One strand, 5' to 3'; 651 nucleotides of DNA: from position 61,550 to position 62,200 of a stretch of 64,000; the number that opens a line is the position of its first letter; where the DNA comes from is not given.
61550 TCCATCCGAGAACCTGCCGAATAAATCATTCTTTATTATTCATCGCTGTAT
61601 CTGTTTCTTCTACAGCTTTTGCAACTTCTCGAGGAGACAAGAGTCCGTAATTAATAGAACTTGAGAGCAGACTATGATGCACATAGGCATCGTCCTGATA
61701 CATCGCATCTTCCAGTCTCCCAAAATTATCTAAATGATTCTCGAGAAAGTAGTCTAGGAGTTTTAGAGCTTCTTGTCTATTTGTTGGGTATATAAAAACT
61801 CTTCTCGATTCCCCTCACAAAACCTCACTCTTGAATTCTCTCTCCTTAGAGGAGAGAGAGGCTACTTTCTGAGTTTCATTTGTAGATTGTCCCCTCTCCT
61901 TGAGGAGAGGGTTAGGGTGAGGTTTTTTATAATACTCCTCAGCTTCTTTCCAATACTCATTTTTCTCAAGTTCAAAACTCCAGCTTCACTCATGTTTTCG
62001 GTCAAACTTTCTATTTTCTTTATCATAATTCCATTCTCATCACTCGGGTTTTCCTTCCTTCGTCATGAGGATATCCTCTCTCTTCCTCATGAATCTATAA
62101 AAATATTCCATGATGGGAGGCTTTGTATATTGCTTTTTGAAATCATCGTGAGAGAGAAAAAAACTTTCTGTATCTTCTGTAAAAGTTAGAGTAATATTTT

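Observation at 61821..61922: Composite ~40-aa insertion made of two palindromic units in the photolyase-related gene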

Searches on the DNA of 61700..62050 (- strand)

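Call 29: build_rna_model(alignment_id=A3)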
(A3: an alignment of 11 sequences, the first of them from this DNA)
Model R1 built from alignment A3 (11 sequences, 128 columns); structure: RNAalifold consensus.
model positions 117; base pairs 24; branch points 1; effective number of sequences 2.68; information 0.59 bits per position. Calibrated on 0.2 Mb of random sequence (short: E-values are rough).
structure used (alignment columns):
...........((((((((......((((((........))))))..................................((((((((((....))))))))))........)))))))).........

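Call 30: search_with_rna_model(model_id=R1, source=window, filters=off, max_evalue=10)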
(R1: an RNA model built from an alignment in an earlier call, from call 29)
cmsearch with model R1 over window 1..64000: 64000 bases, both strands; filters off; matches with E-value up to 10: 41.
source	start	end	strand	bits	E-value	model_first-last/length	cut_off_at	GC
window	61812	61931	-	116.7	6.1e-27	1-117/117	no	0.44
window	1657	1761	-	91.7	1e-20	1-117/117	no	0.44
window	56425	56524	+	56.5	6e-12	1-117/117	no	0.55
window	61814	61933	+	42.1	2.4e-08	1-117/117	no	0.43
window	1659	1763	+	33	4.4e-06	1-117/117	no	0.44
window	56423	56522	-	22.8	0.0016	1-117/117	no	0.54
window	30995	31082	+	15.9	0.085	1-117/117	no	0.3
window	18320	18362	+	14.3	0.21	1-117/117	no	0.26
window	2671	2695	+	14.1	0.24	68-92/117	no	0.56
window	20797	20836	+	13.7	0.3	1-117/117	no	0.28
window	14224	14263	+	13.5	0.32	1-117/117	no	0.25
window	20795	20834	-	12.9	0.47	1-117/117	no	0.25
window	18320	18358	-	12.8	0.5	1-117/117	no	0.23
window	44231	44311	-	12.4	0.6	1-117/117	no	0.31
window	2673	2695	-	11.9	0.82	70-92/117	no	0.57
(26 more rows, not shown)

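Call 31: search_with_rna_model(model_id=R1, sources=[L001, L002, L003, L004, L005, L007, L009, L010, L012, L013, L014], filters=default, max_evalue=0.01)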
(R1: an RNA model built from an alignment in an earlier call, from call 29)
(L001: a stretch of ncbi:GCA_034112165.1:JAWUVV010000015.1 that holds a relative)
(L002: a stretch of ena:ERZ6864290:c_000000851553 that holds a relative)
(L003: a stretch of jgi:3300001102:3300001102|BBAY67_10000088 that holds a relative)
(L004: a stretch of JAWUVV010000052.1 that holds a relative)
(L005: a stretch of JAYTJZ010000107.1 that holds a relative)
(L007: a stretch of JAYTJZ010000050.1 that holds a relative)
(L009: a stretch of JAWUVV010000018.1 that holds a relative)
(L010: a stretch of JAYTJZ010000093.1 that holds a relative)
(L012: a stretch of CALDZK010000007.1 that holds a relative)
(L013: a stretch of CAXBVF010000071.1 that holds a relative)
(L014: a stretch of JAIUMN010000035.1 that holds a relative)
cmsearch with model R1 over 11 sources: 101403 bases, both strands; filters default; matches with E-value up to 0.01: 37.
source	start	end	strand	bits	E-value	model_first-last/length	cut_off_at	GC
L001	10625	10741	+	122.9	2.7e-28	1-117/117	no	0.44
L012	5857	5973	-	120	1.4e-27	1-117/117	no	0.41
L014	4711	4830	-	116.8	9e-27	1-117/117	no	0.47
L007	3113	3224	+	111.1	2.3e-25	1-117/117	no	0.43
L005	6725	6838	-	111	2.6e-25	4-117/117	5'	0.41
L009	2491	2592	+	104.5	1.1e-23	1-117/117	no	0.48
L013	68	180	+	102.3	3.8e-23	1-117/117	no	0.42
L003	10699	10821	+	92.6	9.4e-21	1-117/117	no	0.53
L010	757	954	+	70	4.2e-15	1-117/117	no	0.36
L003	13906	14005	-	64.9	7.7e-14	1-117/117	no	0.47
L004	6709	6838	+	63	2.3e-13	1-117/117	no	0.32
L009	4540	4640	+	62.7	2.8e-13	1-117/117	no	0.51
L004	7147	7259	+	55.6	1.6e-11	1-117/117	no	0.36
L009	4538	4638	-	50.8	2.6e-10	1-117/117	no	0.51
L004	7145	7257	-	49.3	6.1e-10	1-117/117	no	0.38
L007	3111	3222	-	48.3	1.1e-09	1-117/117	no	0.44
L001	10623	10739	-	47.3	1.9e-09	1-117/117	no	0.43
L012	5834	5975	+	44.5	9.5e-09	1-117/117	no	0.4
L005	1654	1772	+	44.1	1.2e-08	1-117/117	no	0.28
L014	4713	4832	+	43.8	1.4e-08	1-117/117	no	0.47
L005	6727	6838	+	41.6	5.1e-08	1-112/117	3'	0.41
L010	755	952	-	38.9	2.4e-07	1-117/117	no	0.36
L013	66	178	-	38.6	2.9e-07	1-117/117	no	0.42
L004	6389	6472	-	35.8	1.4e-06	1-117/117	no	0.45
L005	1652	1770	-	35.7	1.5e-06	1-117/117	no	0.28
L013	5034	5140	+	35.6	1.6e-06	1-117/117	no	0.25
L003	13908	14007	+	35.5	1.7e-06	1-117/117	no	0.47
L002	7521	7621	+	33.3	5.9e-06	1-117/117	no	0.48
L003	10697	10819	-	32.9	7.7e-06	1-117/117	no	0.53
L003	746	896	-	29.9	4.3e-05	1-117/117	no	0.38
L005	4248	4356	+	29.2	6.4e-05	1-117/117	no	0.36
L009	2489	2590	-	28.9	7.6e-05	1-117/117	no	0.48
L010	6125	6252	-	28.5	9.7e-05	1-117/117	no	0.41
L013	2015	2138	+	27.5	0.00017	1-117/117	no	0.43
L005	4246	4349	-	22.8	0.0025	1-117/117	no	0.35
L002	7519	7609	-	21.6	0.0049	1-117/117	no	0.45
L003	703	804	+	21.1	0.0068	1-117/117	no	0.47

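Call 53: search_rna_families(source=window, start=61700, end=62050, threshold=evalue, max_evalue=1)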
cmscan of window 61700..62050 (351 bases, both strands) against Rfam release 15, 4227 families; matches with E-value up to 1: 6.
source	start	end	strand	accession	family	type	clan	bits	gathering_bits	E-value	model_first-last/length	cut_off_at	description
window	61890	61924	+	RF01762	whalefall-1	Gene; sRNA;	-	24.7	37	0.00023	1-56/56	no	Whalefall-1 RNA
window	61821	61924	+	RF03488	mir-2366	Gene; miRNA;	-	22.8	68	0.059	1-83/83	no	mir-2366 microRNA precursor family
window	61819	61926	+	RF03940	MIR9563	Gene; miRNA;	-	21.4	90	0.11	1-127/127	no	MIR9563 microRNA precursor family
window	61821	61860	-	RF01762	whalefall-1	Gene; sRNA;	-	19.7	37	0.0096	1-56/56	no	Whalefall-1 RNA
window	61821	61924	+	RF00884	MIR815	Gene; miRNA;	-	18.2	63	0.65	1-81/81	no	MIR815 microRNA precursor family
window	61820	61877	+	RF00087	SNORD26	Gene; snRNA; snoRNA; CD-box;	CL00050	16.7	44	0.73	1-76/76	no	Small nucleolar RNA SNORD26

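Call 54: search_rna_families(source=window, start=61780, end=61960, threshold=evalue, max_evalue=0.05, show_alignments=2)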
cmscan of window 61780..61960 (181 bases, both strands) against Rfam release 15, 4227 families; matches with E-value up to 0.05: 4.
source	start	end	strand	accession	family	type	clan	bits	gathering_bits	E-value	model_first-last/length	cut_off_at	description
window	61823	61922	+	RF03616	MIR1888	Gene; miRNA;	-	26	72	0.0028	1-101/101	no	MIR1888 microRNA precursor family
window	61890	61924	+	RF01762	whalefall-1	Gene; sRNA;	-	24.7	37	0.00012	1-56/56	no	Whalefall-1 RNA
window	61821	61924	+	RF03488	mir-2366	Gene; miRNA;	-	22.8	68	0.031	1-83/83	no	mir-2366 microRNA precursor family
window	61821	61860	-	RF01762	whalefall-1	Gene; sRNA;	-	19.7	37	0.005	1-56/56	no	Whalefall-1 RNA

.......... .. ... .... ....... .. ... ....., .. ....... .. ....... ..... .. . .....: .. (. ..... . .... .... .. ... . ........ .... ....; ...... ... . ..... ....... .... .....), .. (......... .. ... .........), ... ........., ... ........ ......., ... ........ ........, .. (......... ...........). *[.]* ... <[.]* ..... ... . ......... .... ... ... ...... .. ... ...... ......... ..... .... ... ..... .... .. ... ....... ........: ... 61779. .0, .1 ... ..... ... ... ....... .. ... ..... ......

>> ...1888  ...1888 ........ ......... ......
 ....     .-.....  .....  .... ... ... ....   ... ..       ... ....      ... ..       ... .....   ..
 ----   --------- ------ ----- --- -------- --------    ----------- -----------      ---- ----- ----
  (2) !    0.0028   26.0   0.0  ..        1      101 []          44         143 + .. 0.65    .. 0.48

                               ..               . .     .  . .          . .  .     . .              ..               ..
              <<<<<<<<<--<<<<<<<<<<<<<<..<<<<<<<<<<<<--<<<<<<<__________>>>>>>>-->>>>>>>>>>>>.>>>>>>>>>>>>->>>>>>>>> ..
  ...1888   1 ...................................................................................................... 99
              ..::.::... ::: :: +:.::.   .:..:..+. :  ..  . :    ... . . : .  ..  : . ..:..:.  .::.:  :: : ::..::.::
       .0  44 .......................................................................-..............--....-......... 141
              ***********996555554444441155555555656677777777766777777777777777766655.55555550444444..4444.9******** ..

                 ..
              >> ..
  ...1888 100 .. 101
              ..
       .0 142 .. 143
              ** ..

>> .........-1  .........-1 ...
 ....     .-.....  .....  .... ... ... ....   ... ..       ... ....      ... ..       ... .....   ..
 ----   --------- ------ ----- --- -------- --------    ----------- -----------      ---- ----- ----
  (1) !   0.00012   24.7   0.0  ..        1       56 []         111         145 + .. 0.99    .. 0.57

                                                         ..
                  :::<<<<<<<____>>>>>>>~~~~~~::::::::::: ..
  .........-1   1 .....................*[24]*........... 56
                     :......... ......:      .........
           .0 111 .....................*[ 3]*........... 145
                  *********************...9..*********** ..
